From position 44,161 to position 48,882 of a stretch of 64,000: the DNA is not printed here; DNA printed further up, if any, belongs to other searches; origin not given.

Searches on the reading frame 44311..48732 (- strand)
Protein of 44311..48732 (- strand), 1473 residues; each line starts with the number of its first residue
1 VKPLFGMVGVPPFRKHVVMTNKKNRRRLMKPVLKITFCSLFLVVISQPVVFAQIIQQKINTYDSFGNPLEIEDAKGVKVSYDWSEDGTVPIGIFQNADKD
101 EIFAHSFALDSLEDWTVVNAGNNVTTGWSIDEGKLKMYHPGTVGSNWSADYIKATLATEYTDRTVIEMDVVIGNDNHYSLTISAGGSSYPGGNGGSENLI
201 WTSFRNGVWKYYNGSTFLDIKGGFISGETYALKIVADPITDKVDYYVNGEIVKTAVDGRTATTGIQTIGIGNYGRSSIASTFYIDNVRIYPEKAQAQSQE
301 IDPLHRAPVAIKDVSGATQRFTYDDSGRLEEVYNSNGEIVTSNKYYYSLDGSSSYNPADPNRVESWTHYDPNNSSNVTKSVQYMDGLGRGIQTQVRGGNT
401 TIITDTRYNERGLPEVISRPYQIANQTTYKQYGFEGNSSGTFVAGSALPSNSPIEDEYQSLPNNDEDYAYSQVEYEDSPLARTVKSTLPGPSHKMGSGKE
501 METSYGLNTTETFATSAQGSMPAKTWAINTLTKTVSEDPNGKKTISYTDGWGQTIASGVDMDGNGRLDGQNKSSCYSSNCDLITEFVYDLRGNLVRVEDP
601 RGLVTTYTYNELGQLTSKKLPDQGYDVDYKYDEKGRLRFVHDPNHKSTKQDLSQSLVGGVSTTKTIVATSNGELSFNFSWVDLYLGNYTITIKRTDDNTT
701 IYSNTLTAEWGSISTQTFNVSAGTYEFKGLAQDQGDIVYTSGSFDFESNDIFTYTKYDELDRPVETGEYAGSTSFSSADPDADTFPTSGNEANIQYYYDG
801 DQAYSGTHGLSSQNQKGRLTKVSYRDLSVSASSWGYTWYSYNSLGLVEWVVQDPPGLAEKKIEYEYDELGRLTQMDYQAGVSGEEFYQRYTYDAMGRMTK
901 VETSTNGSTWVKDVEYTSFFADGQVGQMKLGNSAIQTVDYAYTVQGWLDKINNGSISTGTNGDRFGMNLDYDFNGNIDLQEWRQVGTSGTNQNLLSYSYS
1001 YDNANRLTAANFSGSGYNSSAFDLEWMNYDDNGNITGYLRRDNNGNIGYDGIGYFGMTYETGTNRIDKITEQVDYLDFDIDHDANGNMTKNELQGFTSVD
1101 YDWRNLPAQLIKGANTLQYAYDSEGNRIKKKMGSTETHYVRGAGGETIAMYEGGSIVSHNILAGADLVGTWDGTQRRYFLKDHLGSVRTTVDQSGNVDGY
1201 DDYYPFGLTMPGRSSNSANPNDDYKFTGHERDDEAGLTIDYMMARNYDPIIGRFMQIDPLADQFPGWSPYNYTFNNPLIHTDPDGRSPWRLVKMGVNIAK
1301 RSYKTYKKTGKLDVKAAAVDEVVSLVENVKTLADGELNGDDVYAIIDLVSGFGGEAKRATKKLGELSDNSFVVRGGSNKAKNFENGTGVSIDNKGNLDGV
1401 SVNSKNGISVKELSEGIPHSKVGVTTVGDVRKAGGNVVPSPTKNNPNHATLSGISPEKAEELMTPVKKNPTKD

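Call 8: search_protein_families(library=pfam, proteins=[window:44311-48732:-], max_evalue=0.001)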
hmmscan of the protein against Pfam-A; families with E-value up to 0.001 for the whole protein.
window:44311-48732:- (1473 aa): 2 families
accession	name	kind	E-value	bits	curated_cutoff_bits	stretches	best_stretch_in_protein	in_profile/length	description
PF05593.20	RHS_repeat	-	8.9e-27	93.3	22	3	588-622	1-35/38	RHS Repeat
PF20041.5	DUF6443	-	4.5e-17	63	27.8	1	368-505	13-135/137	Domain of unknown function (DUF6443)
